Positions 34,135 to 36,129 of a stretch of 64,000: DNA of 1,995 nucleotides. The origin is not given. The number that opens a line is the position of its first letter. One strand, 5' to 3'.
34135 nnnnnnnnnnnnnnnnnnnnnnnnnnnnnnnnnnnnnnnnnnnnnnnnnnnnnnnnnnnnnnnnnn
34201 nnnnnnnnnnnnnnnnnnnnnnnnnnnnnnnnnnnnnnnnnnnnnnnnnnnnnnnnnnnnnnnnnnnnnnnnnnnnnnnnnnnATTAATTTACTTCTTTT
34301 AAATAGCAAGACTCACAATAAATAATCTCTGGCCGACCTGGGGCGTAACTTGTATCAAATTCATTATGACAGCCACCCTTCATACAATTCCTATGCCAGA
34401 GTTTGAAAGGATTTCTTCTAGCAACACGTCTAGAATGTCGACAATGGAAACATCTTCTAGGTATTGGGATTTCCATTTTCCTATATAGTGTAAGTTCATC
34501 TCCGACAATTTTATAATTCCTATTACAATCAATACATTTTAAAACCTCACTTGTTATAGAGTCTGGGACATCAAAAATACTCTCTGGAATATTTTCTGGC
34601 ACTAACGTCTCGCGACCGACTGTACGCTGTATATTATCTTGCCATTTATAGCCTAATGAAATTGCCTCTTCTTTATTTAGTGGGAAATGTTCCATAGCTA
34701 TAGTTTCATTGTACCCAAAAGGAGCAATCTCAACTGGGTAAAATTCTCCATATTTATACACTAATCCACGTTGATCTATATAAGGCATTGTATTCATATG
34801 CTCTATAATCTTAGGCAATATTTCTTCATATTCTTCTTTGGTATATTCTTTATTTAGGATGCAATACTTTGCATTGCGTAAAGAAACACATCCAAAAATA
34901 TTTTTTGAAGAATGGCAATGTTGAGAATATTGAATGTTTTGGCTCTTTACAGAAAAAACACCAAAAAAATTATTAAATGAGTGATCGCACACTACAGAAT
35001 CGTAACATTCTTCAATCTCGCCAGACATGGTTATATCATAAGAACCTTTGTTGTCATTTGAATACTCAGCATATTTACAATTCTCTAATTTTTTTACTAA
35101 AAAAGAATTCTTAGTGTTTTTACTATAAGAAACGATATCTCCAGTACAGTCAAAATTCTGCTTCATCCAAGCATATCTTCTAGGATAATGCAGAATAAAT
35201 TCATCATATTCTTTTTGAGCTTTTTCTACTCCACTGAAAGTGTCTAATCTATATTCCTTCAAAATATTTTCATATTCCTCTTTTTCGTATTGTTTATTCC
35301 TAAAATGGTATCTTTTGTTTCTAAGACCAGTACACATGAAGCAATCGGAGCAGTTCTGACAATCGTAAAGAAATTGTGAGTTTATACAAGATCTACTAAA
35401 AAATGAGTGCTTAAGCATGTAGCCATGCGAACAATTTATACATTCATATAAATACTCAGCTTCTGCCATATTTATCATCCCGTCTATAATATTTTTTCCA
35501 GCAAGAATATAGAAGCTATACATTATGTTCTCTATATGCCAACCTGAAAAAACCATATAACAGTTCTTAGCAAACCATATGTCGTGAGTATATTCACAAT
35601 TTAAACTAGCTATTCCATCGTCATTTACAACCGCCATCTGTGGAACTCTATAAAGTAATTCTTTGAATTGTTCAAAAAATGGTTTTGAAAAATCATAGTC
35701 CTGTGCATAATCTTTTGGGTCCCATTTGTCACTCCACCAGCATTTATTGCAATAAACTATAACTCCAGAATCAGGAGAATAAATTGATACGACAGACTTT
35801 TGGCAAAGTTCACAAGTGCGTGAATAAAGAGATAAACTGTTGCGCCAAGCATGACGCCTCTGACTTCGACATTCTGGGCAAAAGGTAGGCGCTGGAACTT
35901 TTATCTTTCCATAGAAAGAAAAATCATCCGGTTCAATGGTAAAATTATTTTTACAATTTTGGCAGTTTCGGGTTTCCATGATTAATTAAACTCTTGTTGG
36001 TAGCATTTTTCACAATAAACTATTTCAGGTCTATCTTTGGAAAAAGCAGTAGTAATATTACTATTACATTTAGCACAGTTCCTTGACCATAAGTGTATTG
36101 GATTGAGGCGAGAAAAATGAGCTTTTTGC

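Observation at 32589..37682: Triplicated 565-aa Cys-rich proteins with modular zinc-ribbon architecture and paralog-specific loss of one ribbon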

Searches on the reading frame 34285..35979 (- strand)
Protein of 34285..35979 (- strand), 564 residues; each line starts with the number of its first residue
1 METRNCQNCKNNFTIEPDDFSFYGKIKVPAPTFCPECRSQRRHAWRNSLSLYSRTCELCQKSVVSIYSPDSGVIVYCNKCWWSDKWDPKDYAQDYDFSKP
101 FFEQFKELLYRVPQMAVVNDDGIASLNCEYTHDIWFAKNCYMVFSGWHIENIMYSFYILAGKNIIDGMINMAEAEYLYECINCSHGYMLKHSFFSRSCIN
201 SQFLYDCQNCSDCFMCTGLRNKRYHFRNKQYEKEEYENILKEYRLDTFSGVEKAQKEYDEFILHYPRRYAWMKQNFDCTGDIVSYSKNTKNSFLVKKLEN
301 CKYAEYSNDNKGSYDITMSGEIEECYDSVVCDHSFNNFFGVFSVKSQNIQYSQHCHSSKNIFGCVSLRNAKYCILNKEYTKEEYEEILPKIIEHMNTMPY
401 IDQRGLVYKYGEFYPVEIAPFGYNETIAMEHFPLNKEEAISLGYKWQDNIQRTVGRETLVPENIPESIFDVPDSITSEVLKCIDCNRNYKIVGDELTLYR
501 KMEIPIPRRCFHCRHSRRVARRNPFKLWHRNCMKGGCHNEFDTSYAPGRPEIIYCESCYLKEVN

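Call 3: search_protein_families(library=pfam, proteins=[window:34285-35979:-], max_evalue=1)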
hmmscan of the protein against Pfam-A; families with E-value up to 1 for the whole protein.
window:34285-35979:- (564 aa): 4 families
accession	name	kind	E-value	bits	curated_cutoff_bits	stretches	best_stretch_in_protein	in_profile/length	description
PF13451.12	zf_Tbcl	-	0.029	14.8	24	1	3-43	4-45/48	Probable treble clef domain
PF10437.14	Lip_prot_lig_C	-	0.038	14.4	24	1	204-253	28-75/85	Bacterial lipoate protein ligase C-terminus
PF17153.9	CHASE9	-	0.049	14.2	27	1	379-415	39-75/116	Periplasmic sensor domain, extracellular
PF23477.1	zf_Tbcl_2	-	0.34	11.1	27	1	52-82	4-34/37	Probable treble clef zinc finger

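Call 4: search_protein_families(library=ncbifam, proteins=[window:34285-35979:-], max_evalue=1)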
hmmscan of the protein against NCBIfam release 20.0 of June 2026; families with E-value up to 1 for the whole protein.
window:34285-35979:- (564 aa): 1 family
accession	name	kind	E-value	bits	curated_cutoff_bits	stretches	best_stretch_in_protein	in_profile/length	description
NF005032.0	PRK06444.1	equivalog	0.1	12.2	293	1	332-394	49-113/197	prephenate dehydrogenase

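Call 6: find_homologous_proteins(query=window:34285-35979:-, max_evalue=0.001)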
Query window:34285-35979:- (564 aa): 7658 proteins with E <= 0.001 among 8000 candidates; the best 120 are listed.
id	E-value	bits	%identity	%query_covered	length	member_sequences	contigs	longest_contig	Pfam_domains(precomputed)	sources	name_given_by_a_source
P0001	0.0e+0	1159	84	100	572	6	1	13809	-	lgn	-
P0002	1.9e-292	989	71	100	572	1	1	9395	-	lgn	-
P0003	1.4e-290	983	70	100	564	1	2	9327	-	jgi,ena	-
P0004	1.7e-290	983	70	100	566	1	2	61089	-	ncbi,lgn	-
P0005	8.5e-290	981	70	100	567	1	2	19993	-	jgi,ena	-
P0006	7.8e-288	974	69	100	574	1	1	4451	-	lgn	-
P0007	1.5e-287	973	69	100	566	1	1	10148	-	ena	-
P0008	2.9e-287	972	69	100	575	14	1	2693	-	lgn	-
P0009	2.4e-285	966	70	99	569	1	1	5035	-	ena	-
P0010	6.3e-285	965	70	99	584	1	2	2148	-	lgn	-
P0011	3.0e-284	962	68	100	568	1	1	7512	-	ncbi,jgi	ncbi:MAG: hypothetical protein WC662_04125 [Candidatus Paceibacterota bacterium]|jgi:hypothetical pr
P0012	1.4e-283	960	68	100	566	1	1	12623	-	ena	-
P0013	1.4e-281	954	69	100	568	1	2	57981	-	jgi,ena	jgi:hypothetical protein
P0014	7.1e-281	951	65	100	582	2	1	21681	-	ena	-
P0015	7.6e-281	951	67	100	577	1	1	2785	-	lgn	-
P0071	2.0e-259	880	64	99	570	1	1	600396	-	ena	-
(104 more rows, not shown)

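Call 7: search_solved_structures(query=window:34285-35979:-, max_evalue=10)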
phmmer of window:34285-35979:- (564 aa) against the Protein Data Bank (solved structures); distinct sequences matched with E-value up to 10: 5.
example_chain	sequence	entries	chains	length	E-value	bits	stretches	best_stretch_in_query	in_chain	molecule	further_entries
4gx7_A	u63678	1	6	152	0.84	11.4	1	431-480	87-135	Cytolysin and hemolysin HlyA Pore-forming toxin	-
1dxs_A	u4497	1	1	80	0.84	11.4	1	205-259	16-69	P53-LIKE TRANSCRIPTION FACTOR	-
1cok_A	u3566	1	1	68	0.92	11.3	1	205-259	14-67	PROTEIN (SECOND SPLICE VARIANT P73)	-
1ctl_A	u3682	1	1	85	0.96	11.2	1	524-562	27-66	AVIAN CYSTEINE RICH PROTEIN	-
1b8t_A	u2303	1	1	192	6.8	8.4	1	524-562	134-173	PROTEIN (CRP1)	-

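Call 12: find_encoding_contigs(protein=P0071, flank=10000, max_places=2)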
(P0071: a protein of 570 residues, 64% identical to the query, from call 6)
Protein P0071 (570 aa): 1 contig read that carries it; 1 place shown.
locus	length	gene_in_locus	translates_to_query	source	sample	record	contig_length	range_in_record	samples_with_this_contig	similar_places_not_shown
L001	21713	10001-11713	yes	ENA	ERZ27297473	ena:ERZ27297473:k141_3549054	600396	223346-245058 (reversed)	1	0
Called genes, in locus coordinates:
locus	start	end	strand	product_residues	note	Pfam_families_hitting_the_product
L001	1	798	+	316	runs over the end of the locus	PF00579:tRNA-synt_1b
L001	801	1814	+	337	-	PF13793:Pribosyltran_N, PF00156:Pribosyltran, PF14572:Pribosyl_synth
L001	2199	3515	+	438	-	PF01336:tRNA_anti-codon, PF00152:tRNA-synt_2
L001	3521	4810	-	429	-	PF00892:EamA, PF01687:Flavokinase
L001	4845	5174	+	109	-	PF01329:Pterin_4a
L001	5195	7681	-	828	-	PF17900:Peptidase_M1_N, PF01433:Peptidase_M1, PF11838:ERAP1_C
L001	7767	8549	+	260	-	PF02616:SMC_ScpA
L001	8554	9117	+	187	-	PF04079:SMC_ScpB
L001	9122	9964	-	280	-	PF02557:VanY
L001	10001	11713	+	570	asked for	-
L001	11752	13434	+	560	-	-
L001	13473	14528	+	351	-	PF00953:Glycos_transf_4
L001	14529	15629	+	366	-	PF01098:FTSW_RODA_SPOVE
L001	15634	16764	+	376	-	PF03033:Glyco_transf_28, PF04101:Glyco_tran_28_C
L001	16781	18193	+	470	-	PF00749:tRNA-synt_1c, PF19269:Anticodon_2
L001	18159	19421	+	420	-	PF01551:Peptidase_M23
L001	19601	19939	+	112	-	-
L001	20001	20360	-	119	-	PF02805:Ada_Zn_binding (weak)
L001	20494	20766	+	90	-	PF01016:Ribosomal_L27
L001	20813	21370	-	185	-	PF03575:Peptidase_S51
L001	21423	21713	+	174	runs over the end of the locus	-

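Call 22: find_related_loci(query=A2, collection=genome_contigs, flank=8000)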
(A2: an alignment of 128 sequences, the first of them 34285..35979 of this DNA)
Query A2 (564 aa) in genome_contigs; peptide patterns used: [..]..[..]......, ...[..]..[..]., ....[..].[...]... (x = any residue, [..] = any of these).
600 stretches matched a pattern (row limit reached: there are more); 573 encode a relative of the query (tblastn E <= 1e-3); the best 80 are kept; 80 distinct loci.
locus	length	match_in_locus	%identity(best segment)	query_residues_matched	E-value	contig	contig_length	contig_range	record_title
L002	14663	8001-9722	66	3-563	0e+0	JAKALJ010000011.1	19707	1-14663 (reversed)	MAG: bacterium isolate WY5.bin123 NODE_4378_length_19707_cov_13.685751, whole genome shotgun sequence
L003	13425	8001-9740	66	2-563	0e+0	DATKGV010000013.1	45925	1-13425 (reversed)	MAG TPA_asm: Candidatus Paceibacterota bacterium isolate SMAG_U14560 k141_85662, whole genome shotgun sequence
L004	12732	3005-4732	64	2-563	0e+0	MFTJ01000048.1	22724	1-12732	MAG: Candidatus Nomurabacteria bacterium RIFCSPHIGHO2_01_FULL_39_10 rifcsphigho2_01_scaffold_4380, whole genome shotgun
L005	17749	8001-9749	63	2-563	0e+0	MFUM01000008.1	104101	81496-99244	MAG: Candidatus Nomurabacteria bacterium RIFCSPHIGHO2_12_FULL_42_19 rifcsphigho2_12_scaffold_614, whole genome shotgun s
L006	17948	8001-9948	62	2-563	0e+0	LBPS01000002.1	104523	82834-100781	MAG: Candidatus Nomurabacteria bacterium GW2011_GWE2_34_25 UR57_C0002, whole genome shotgun sequence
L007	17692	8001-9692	61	1-564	0e+0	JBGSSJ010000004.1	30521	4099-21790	MAG: Candidatus Paceibacteria bacterium isolate JTS-AC38 k141_1155049, whole genome shotgun sequence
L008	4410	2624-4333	61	2-563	0e+0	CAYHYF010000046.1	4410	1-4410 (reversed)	MAG TPA_asm: uncultured Candidatus Saccharibacteria bacterium isolate ERP119705_co17_297 genome assembly, contig: NODE_3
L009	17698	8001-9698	63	2-563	0e+0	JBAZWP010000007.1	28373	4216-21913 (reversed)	MAG: Candidatus Paceibacterota bacterium isolate SO_2017_GW1_35 NODE_6965_length_28373_cov_0.963535_OW334_2017, whole ge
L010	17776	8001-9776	52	2-563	0e+0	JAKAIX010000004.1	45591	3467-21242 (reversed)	MAG: bacterium isolate WY3.bin51 NODE_1114_length_45591_cov_2.361231, whole genome shotgun sequence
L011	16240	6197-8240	62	2-563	0e+0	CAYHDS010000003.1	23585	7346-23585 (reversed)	MAG TPA_asm: uncultured Candidatus Saccharibacteria bacterium isolate ERP119705_co10_85 genome assembly, contig: NODE_18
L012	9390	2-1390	62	2-563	0e+0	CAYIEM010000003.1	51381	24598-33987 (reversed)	MAG TPA_asm: uncultured Candidatus Saccharibacteria bacterium isolate ERP119705_co1_285 genome assembly, contig: NODE_48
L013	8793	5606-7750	51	2-563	0e+0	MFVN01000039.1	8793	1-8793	MAG: Candidatus Nomurabacteria bacterium RIFCSPLOWO2_02_FULL_42_17 rifcsplowo2_02_scaffold_58111, whole genome shotgun s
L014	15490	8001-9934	49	2-563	0e+0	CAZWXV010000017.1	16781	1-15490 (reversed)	MAG TPA_asm: uncultured Candidatus Saccharibacteria bacterium isolate SRP050083_co1_472 genome assembly, contig: NODE_14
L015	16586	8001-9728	63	1-563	0e+0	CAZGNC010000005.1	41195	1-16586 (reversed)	MAG TPA_asm: uncultured Candidatus Saccharibacteria bacterium isolate SRP292972_co1_17 genome assembly, contig: NODE_540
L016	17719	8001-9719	47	1-563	1e-176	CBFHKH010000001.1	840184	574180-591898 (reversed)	MAG: Minisyncoccia bacterium isolate AGTU_16_bin_21_orig genome assembly, contig: AGTU_16_bin_21_orig_AGTU_16_c_00000000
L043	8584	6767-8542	43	2-563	3e-151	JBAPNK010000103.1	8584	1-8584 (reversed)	MAG: Minisyncoccia bacterium isolate MFD01223_ilm_asm_bin34 k127_233211, whole genome shotgun sequence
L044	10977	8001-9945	42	2-563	4e-151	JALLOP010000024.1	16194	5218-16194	Patescibacteria group bacterium AH-259-L07 AH-259-L07_NODE_24, whole genome shotgun sequence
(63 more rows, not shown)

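Call 25: predict_structure(alignment_id=A2)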
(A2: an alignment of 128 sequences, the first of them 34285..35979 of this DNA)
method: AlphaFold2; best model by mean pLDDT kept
length: 564 residues; sequences in the alignment: 128
mean_pLDDT: 87.3   pTM: 0.87
mean pLDDT of the five models: 87.3, 86.7, 85.4, 83.5, 81.9
residues with pLDDT >= 90: 324; 70-90: 178; 50-70: 62; < 50: 0
segments of 3 or more residues with pLDDT < 50: none
pLDDT, mean of each block of 10 residues (from residue 1): 95 91 88 92 88 95 94 94 95 98 97 91 81 87 86 77 81 72 71 69 70 73 85 93 95 93 91 74 71 70 69 65 70 63 85 92 95 98 98 98 97 94 92 94 93 94 97 97 96 91 93 89 89 96 91 94 88
secondary structure, 60 per line:
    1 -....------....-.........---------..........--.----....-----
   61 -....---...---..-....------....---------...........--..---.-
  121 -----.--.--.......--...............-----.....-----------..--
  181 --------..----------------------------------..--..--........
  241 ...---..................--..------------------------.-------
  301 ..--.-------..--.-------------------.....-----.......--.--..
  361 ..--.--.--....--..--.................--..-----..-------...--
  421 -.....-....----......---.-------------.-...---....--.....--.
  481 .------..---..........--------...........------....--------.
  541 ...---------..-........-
elements in order: E2-5 E12-15 H17-25 H35-44 E52-55 E62-65 H78-81 H88-91 H101-111 E132-138 E141-155 E161-165 H233-243 H248-264 E337-341 E347-353 E359-362 E371-374 H381-397 H428-431 H436-441 H473-477 H493-502 H511-521 E528-531 E540-543 H556-563

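Call 34: search_protein_families(library=padloc, proteins=[window:34285-35979:-], max_evalue=1)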
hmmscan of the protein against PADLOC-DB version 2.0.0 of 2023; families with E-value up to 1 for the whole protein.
window:34285-35979:- (564 aa): 0 families

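Call 35: search_protein_families(library=phrogs, proteins=[window:34285-35979:-], max_evalue=1)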
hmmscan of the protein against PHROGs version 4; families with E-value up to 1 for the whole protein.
window:34285-35979:- (564 aa): 1 family
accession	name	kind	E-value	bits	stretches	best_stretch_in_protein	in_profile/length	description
phrog_21443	-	unknown function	0.21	12.8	0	361-413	98-148/149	-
